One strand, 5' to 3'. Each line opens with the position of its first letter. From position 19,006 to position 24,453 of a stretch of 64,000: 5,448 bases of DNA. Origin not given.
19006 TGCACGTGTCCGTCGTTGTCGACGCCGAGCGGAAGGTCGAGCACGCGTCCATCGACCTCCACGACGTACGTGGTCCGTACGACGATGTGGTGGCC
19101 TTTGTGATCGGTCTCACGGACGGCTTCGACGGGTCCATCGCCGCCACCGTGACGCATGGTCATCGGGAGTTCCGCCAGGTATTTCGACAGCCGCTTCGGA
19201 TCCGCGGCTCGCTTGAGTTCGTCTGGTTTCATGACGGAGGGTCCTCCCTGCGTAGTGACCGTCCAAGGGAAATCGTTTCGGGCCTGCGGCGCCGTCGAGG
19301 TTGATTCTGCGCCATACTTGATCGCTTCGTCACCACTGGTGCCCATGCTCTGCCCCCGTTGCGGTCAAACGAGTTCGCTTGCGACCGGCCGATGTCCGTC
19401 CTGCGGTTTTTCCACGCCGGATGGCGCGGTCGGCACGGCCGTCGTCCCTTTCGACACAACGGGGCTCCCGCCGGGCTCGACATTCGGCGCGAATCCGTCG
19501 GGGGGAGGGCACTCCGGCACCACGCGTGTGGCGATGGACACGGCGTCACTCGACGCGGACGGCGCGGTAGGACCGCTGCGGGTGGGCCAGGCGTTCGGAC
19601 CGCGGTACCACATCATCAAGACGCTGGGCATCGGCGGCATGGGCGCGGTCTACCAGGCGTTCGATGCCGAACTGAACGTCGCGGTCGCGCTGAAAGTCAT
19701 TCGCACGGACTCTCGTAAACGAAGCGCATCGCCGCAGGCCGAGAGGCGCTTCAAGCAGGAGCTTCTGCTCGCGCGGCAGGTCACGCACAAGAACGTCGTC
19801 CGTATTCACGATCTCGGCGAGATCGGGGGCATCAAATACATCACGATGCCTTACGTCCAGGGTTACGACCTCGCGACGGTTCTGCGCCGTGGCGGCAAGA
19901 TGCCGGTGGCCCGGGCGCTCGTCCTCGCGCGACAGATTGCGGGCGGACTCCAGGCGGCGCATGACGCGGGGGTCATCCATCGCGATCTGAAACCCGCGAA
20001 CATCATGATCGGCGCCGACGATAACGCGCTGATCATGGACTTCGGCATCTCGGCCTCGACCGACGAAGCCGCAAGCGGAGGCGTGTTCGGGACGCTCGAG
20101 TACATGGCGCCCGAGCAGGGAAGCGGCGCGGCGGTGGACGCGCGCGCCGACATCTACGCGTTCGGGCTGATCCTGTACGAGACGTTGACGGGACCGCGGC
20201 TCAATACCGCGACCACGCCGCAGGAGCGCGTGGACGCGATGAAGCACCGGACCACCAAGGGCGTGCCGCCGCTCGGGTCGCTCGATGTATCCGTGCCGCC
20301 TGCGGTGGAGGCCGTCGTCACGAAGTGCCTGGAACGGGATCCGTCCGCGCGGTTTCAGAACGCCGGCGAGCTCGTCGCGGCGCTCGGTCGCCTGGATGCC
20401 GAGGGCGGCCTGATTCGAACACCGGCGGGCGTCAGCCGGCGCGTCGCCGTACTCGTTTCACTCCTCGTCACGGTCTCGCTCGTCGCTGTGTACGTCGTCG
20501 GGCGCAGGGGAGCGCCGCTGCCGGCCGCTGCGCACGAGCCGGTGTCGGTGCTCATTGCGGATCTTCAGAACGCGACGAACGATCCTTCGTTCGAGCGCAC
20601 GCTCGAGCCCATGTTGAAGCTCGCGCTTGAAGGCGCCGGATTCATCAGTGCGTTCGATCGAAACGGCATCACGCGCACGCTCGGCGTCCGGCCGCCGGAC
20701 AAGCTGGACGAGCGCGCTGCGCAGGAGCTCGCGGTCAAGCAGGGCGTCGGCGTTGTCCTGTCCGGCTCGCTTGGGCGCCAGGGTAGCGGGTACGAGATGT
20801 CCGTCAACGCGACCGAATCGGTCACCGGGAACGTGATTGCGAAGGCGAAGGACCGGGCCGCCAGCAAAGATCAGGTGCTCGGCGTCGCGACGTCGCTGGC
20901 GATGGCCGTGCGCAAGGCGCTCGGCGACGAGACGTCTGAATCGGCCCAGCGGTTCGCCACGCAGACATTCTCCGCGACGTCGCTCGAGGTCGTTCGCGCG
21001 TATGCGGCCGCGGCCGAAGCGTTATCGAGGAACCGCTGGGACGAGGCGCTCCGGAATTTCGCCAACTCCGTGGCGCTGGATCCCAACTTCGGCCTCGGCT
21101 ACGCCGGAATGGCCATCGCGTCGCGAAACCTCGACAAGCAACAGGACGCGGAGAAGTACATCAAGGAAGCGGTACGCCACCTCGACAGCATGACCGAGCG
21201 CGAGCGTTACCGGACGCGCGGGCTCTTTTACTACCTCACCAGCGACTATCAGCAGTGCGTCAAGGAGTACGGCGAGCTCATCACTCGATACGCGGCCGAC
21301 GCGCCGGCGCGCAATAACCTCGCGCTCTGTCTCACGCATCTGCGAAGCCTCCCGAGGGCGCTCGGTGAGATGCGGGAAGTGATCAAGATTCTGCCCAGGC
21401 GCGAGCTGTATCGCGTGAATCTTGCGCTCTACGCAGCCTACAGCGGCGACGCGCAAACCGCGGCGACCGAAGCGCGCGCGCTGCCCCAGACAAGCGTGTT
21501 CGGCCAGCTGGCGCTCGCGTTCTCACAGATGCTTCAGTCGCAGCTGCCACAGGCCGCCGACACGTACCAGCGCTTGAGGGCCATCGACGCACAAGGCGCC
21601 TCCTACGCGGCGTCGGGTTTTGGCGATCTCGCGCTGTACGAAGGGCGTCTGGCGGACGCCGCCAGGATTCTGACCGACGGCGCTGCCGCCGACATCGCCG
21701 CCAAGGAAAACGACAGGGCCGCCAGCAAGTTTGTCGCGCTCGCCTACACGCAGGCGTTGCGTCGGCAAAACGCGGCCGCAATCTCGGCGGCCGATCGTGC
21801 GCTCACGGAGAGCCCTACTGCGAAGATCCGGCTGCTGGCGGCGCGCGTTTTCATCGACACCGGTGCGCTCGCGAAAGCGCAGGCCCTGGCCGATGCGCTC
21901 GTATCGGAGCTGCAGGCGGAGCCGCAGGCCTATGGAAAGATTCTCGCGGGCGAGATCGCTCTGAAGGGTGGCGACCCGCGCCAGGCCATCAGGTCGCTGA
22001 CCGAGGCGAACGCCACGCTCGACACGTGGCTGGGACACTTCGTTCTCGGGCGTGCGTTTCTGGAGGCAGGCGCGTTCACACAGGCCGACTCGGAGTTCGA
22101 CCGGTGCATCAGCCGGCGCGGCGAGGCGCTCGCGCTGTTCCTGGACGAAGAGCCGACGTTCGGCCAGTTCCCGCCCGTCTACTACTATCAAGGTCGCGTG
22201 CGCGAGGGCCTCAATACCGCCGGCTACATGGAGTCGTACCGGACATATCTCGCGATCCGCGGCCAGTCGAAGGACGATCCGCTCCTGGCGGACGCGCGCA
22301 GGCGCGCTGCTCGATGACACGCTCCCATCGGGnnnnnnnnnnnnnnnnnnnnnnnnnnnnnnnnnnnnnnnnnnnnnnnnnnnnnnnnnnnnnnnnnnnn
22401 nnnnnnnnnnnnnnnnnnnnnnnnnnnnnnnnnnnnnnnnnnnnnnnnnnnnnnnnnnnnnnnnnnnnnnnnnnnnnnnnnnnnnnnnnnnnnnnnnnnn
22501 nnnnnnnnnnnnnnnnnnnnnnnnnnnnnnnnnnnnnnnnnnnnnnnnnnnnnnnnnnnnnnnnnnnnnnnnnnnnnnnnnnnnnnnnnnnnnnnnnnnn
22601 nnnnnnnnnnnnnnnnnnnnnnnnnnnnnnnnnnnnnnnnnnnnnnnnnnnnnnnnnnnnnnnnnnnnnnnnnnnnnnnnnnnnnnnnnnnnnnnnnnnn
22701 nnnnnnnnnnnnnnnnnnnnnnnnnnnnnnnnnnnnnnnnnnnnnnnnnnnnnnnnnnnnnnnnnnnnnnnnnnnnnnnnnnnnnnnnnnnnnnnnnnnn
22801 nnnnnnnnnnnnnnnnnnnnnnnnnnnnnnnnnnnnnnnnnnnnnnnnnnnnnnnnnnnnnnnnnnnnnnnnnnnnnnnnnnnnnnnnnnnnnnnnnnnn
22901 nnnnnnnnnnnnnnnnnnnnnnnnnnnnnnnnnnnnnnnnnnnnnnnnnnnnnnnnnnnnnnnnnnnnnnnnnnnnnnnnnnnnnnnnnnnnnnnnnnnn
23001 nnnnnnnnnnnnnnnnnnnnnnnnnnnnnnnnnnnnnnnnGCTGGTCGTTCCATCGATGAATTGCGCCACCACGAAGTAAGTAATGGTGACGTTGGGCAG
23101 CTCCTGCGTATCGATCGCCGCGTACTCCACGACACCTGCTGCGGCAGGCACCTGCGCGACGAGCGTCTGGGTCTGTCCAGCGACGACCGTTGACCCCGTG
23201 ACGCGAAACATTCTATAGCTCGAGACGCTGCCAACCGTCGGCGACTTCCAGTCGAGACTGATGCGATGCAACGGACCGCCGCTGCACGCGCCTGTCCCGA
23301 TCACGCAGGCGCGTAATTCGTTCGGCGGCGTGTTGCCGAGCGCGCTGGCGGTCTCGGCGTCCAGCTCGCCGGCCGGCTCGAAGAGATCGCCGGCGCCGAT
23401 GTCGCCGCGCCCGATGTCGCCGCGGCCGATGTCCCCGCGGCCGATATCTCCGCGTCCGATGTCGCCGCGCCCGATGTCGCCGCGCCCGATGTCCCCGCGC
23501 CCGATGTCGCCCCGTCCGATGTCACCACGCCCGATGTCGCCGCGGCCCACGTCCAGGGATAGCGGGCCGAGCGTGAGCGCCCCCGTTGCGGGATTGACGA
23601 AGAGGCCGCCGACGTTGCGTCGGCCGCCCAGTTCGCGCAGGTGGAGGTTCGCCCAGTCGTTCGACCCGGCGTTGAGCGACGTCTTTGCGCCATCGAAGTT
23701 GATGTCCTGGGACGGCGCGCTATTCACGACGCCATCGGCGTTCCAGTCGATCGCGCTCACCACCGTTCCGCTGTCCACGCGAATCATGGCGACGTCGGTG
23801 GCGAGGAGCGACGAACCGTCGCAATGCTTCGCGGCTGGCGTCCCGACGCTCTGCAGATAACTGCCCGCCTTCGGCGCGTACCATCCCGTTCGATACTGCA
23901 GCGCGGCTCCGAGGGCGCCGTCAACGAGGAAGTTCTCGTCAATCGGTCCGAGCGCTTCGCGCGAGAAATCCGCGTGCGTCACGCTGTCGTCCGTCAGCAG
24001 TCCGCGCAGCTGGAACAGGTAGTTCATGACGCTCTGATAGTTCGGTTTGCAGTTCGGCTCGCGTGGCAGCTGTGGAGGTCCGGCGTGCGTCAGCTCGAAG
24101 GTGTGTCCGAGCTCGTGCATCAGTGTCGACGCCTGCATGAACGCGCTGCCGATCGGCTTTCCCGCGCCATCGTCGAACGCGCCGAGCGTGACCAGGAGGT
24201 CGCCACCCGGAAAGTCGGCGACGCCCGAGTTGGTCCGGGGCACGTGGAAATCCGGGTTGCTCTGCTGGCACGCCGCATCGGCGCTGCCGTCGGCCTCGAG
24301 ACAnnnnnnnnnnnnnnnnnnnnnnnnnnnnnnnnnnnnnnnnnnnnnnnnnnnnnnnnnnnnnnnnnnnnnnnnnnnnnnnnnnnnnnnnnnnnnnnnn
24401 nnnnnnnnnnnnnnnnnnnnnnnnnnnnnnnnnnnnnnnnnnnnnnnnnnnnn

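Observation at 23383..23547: All differences among the ten 15-bp repeat units are synonymous, so selection acts on the GRGDI peptide rather than recent slippage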

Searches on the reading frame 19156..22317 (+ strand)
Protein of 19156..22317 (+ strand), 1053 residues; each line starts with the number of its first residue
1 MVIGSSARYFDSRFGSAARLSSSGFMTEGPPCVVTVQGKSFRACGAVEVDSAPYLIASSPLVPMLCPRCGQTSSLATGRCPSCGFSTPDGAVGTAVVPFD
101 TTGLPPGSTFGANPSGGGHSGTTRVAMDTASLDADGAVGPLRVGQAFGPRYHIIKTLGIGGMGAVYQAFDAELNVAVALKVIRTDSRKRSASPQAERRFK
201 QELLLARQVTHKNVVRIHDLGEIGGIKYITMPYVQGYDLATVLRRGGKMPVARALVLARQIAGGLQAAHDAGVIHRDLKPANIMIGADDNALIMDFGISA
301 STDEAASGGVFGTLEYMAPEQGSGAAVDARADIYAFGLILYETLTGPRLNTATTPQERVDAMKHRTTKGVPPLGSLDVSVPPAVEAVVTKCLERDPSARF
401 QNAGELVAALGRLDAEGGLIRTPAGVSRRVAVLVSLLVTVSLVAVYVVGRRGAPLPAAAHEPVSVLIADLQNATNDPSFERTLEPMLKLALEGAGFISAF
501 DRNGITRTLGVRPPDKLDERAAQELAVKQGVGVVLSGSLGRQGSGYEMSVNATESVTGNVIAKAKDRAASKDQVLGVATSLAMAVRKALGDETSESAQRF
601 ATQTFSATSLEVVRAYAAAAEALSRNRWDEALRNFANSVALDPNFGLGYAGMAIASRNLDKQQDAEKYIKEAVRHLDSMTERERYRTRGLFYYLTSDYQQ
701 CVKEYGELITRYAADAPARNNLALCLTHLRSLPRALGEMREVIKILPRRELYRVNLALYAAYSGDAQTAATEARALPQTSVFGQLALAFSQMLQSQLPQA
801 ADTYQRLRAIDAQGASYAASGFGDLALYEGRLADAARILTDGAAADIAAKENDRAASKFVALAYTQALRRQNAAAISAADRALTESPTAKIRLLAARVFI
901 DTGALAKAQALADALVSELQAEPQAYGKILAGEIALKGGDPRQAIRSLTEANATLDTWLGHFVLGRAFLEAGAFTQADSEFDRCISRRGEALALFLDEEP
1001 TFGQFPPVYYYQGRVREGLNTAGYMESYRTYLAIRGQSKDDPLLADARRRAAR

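Call 27: search_protein_families(library=pfam, proteins=[window:19156-22317:+], max_evalue=0.01)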
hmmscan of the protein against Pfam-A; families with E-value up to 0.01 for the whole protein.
window:19156-22317:+ (1053 aa): 10 families
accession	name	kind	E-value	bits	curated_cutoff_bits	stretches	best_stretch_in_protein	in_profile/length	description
PF00069.31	Pkinase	-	9.4e-44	150.2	31.7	1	151-401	1-253/263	Protein kinase domain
PF07714.23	PK_Tyr_Ser-Thr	-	2.2e-29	103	23.1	1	152-400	2-249/258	Protein tyrosine and serine/threonine kinase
PF03109.22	ABC1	-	2.9e-05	23.8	22.9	1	227-306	143-221/244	ABC1 atypical kinase-like domain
PF10571.15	UPF0547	-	0.00035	21.1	29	1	66-86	3-23/26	Uncharacterised protein family UPF0547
PF07719.23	TPR_2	-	0.00096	19.6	27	0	616-644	5-33/34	Tetratricopeptide repeat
PF14559.12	TPR_19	-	0.0013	19.5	25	0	871-926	6-62/68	Tetratricopeptide repeat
PF13432.12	TPR_16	-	0.0026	18.6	32.7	0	931-977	3-50/65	Tetratricopeptide repeat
PF17667.7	Pkinase_fungal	-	0.0037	16.5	24.1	1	265-320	300-363/387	Fungal protein kinase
PF01636.29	APH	-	0.0052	17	23.2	1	260-300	157-198/239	Phosphotransferase enzyme family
PF00515.34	TPR_1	-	0.0077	16.4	27.8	0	622-645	11-34/34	Tetratricopeptide repeat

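Call 60: search_protein_families(library=ncbifam, proteins=[window:19156-22317:+], max_evalue=0.001)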
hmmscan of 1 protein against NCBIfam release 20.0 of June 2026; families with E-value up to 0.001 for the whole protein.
window:19156-22317:+ (1053 aa): 18 families
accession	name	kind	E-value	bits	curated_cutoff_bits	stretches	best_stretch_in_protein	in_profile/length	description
NF033483.0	PknB_PASTA_kin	equivalog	6.1e-77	259.9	450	1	144-413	2-268/563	Stk1 family PASTA domain-containing Ser/Thr kinase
NF052427.1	StpK7MSMEG_1200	equivalog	1.2e-53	182.5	900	1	146-412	5-267/601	serine/threonine protein kinase StpK7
NF047741.1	antiphage_MADS6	equivalog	1.5e-44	152.5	460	2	257-415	304-462/612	methylation-associated defense system protein kinase MAD6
NF009651.0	PRK13184.1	equivalog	3.2e-38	131.3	839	1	150-410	3-287/932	serine/threonine-protein kinase PknD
TIGR03903.1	TOMM_kin_cyc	equivalog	9.1e-37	126.5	705.75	1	176-414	5-251/1267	TOMM system kinase/cyclase fusion protein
TIGR04510.1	mod_pep_cyc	subfamily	2.6e-33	115.5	400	1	431-993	213-794/814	putative peptide modification system cyclase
NF038150.1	lanthi_synth_IV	equivalog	1.1e-28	100.1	650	1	147-416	187-459/851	class IV lanthionine synthetase LanL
NF053615.1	SerThrKinAfsKStmc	equivalog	2.5e-21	76.1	1300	1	149-389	14-248/809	protein serine/threonine kinase AfsK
NF038151.1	lanthi_synth_III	equivalog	1e-18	67.2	575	1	150-345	221-424/833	class III lanthionine synthetase LanKC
NF033442.0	BREX_PglW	equivalog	3e-17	61.7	990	1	143-407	506-763/1391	BREX system serine/threonine kinase PglW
NF058632.1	SerThrKinPrkT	equivalog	3.8e-09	36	280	1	143-291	15-156/322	serine/threonine protein kinase PrkT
NF043056.1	T4SS_LegK1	equivalog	3.9e-09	35.6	550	1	268-343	205-283/516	Dot/Icm T4SS effector kinase LegK1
TIGR03724.2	arch_bud32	equivalog_domain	6.3e-08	32.3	125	1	227-306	68-138/193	KEOPS complex kinase/ATPase Bud32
NF040959.1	MamA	equivalog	4.3e-06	26.3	200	0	625-672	152-199/204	magnetosome protein MamA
NF011463.0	PRK14879.1-4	equivalog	7.8e-06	25.5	188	1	228-302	94-163/237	Kae1-associated kinase Bud32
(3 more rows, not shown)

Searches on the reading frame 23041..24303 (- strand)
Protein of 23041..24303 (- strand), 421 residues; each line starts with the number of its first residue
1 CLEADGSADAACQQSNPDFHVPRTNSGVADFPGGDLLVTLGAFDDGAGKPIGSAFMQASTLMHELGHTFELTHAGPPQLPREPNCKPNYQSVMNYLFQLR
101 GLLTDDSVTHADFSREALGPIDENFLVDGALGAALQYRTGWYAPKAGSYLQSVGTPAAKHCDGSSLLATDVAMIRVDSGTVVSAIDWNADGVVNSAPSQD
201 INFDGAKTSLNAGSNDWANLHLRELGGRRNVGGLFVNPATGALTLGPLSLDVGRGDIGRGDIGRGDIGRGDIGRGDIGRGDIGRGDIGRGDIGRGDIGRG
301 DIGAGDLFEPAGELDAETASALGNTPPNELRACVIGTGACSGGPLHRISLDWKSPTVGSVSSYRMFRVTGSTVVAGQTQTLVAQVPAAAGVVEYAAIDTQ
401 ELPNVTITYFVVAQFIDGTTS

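Call 40: predict_structure(alignment_id=A3)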
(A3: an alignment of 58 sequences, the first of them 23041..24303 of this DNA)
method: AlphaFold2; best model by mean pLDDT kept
length: 421 residues; sequences in the alignment: 58
mean_pLDDT: 65.3   pTM: 0.41
mean pLDDT of the five models: 65.3, 64.6, 63.6, 60.6, 60.1
residues with pLDDT >= 90: 90; 70-90: 102; 50-70: 79; < 50: 150
segments of 3 or more residues with pLDDT < 50: 19-42, 71-100, 216-234, 245-318
pLDDT, mean of each block of 10 residues (from residue 1): 69 66 34 39 52 57 58 44 43 38 64 57 82 73 88 81 73 83 86 76 70 53 35 58 51 37 42 42 40 37 35 45 82 91 92 92 98 95 96 96 95 95 92
secondary structure, 60 per line:
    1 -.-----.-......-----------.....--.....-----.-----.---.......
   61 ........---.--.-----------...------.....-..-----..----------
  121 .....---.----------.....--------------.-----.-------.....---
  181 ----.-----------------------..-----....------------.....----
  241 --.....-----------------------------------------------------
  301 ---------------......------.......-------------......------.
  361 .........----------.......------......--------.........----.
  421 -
elements in order: H10-15 E27-31 E34-38 H54-68 H96-100 E140-144 E173-177 H216-219 E232-236 E243-247 H316-321 E328-334 E348-353 E360-369 E380-386 E393-398 E407-415

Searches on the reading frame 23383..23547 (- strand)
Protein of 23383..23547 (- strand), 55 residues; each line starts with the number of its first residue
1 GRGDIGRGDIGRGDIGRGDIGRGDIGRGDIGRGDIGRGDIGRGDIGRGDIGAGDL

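Call 54: search_protein_representatives(protein=window:23383-23547:-)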
Query: 55 residues. Proteins with E-value up to 0.001 (for the whole library): 1171; up to 1e-10: 218; up to 1e-30: 6. The best 150 are listed.
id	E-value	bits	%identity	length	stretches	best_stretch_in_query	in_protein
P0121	3.1e-43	160.0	52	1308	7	7-50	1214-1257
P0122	6.9e-39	146.3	34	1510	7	2-54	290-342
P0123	7.0e-37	140.0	61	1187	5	2-54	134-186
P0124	3.0e-36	138.0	57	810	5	1-51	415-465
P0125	3.5e-33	128.3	43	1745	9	1-51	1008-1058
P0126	3.6e-32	125.1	51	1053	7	6-53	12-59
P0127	1.5e-30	120.0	42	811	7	6-52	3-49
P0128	5.9e-30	118.1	38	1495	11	1-50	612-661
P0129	1.2e-29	117.1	98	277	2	4-51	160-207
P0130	9.7e-29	114.3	46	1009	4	3-50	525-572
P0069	3.9e-28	112.4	96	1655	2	1-55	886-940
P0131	4.4e-28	112.2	79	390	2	1-53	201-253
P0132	8.1e-27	108.2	95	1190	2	4-51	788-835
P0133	1.0e-26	107.9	77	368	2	1-54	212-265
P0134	3.1e-26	106.4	21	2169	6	4-52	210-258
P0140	1.3e-24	101.2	98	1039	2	1-52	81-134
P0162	2.7e-20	87.6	52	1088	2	1-55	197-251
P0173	8.2e-19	82.9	62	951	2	2-55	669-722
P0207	1.0e-15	73.2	78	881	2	9-51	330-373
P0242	1.4e-13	66.4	57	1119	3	1-55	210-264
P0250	4.5e-13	64.8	61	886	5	1-54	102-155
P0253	4.9e-13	64.7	56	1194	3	1-54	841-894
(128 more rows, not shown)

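Call 57: search_protein_families(library=pfam, proteins=[P0140, P0123, P0250, P0130, P0242, P0207, P0162, P0253, P0173], max_evalue=0.001)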
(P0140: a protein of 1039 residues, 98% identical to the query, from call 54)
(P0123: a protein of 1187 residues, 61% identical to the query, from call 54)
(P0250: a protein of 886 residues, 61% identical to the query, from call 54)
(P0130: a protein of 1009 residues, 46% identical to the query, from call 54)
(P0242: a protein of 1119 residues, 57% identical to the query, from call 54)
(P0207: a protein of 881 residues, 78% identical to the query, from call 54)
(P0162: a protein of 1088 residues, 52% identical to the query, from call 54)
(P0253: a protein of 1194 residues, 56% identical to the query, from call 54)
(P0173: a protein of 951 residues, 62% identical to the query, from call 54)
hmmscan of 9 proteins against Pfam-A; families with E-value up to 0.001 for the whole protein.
P0140 (1039 aa): 1 family
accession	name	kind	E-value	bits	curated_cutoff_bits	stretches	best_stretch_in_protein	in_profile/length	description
PF01469.24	Pentapeptide_2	-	2e-05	24.8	26.4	0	60-96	3-39/40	Pentapeptide repeats (8 copies)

P0123 (1187 aa): 2 families
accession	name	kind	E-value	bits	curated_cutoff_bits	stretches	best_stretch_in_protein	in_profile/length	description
PF01469.24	Pentapeptide_2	-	5.8e-31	106.5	26.4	2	171-209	2-40/40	Pentapeptide repeats (8 copies)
PF00082.27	Peptidase_S8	-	2.2e-29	103.1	21.8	1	537-827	1-288/288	Subtilase family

P0250 (886 aa): 1 family
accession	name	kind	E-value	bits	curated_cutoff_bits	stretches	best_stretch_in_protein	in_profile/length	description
PF01469.24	Pentapeptide_2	-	8e-12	45.3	26.4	0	100-138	2-40/40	Pentapeptide repeats (8 copies)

P0130 (1009 aa): 4 families
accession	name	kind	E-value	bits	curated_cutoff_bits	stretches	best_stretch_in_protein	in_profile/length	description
PF00395.25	SLH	-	1.3e-30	105.6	20.8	3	889-930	1-42/44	S-layer homology domain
PF09479.16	Flg_new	-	3.6e-22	78.7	27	1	747-811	1-65/65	Listeria-Bacteroides repeat domain (List_Bact_rpt)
PF01469.24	Pentapeptide_2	-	3.4e-10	40.1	26.4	0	473-510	2-39/40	Pentapeptide repeats (8 copies)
PF00963.24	Cohesin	-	9.5e-07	29.5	24.1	1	29-165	2-139/139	Cohesin domain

P0242 (1119 aa): 8 families
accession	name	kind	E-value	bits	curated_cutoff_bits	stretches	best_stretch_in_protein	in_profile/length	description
PF07645.21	EGF_CA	-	1e-25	90.1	27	4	846-885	1-43/43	Calcium-binding EGF domain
PF00093.24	VWC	-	8.6e-24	84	27.6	3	641-695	1-57/57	von Willebrand factor type C domain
PF12947.13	EGF_3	-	1.8e-22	79.7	28.5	4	850-885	1-36/36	EGF domain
PF12946.13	EGF_MSP1_1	-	1.3e-13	51.2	27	3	854-885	4-36/37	MSP1 EGF domain 1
PF12662.13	cEGF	-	1.7e-09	37.8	26.6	2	783-803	2-24/24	Complement Clr-like EGF-like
PF00008.33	EGF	-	2e-07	31.6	21.5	1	764-794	1-31/32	EGF-like domain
PF12661.13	hEGF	-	6e-06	26.9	29.3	0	770-791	1-22/22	Human growth factor-like EGF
PF25478.1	EGF_Mua-3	-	0.00018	21.9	27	0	764-792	1-30/48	Transmembrane cell adhesion receptor mua-3-like, EGF-like domain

P0207 (881 aa): 1 family
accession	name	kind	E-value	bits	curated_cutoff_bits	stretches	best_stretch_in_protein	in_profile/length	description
PF03958.22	Secretin_N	-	2.2e-32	111.5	28.2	3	774-866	2-56/69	Bacterial type II/III secretion system short domain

P0162 (1088 aa): 20 families
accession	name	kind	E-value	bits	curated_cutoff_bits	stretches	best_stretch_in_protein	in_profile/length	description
PF07719.23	TPR_2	-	5.6e-20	70.2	27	1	746-774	2-30/34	Tetratricopeptide repeat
PF13424.12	TPR_12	-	2.7e-18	66.4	30.1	2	746-817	4-77/77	Tetratricopeptide repeat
PF17874.7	TPR_MalT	-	4e-13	49.8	45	2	718-818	14-113/336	MalT-like TPR region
PF01469.24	Pentapeptide_2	-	3.5e-12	46.4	26.4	2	164-202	1-39/40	Pentapeptide repeats (8 copies)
PF01637.24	ATPase_2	-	2e-10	41.3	33.2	1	292-497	1-224/225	ATPase domain predominantly from Archaea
PF13191.12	AAA_16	-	1e-09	39.6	32.6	1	291-426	1-161/167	AAA ATPase domain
PF00515.34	TPR_1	-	5e-09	36.1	27.8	0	746-774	2-30/34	Tetratricopeptide repeat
PF13414.12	TPR_11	-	8.8e-08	32.2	26.8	0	752-774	1-23/42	TPR repeat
PF13428.12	TPR_14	-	2.9e-07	30.9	23.5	0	750-785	6-39/44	Tetratricopeptide repeat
PF13401.12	AAA_22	-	3e-07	31.2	27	1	312-428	6-112/130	AAA domain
PF13545.12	HTH_Crp_2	-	3.8e-07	30.4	27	1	14-65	5-53/70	Crp-like helix-turn-helix domain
PF13181.12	TPR_8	-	1e-05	25.8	25.7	0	746-774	2-30/34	Tetratricopeptide repeat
PF09976.15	TPR_21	-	1.3e-05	25.5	25.5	1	798-904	89-183/193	Tetratricopeptide repeat-like domain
PF00931.28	NB-ARC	-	2.2e-05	24.3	23.5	1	296-410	2-113/248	NB-ARC domain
PF14559.12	TPR_19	-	2.9e-05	24.8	25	0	755-805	1-45/68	Tetratricopeptide repeat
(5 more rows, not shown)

P0253 (1194 aa): 2 families
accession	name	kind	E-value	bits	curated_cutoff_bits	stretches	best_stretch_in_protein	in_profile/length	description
PF13088.12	BNR_2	-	6.2e-10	39.3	31.4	1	260-349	137-217/277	BNR repeat-like domain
PF02095.21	Extensin_1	-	0.0001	22.6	105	1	815-889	56-130/171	Extensin-like protein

P0173 (951 aa): 1 family
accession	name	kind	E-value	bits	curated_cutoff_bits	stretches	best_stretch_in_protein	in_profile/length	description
PF00013.35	KH_1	-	2.1e-19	69.5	21.5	1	346-382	3-40/66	KH domain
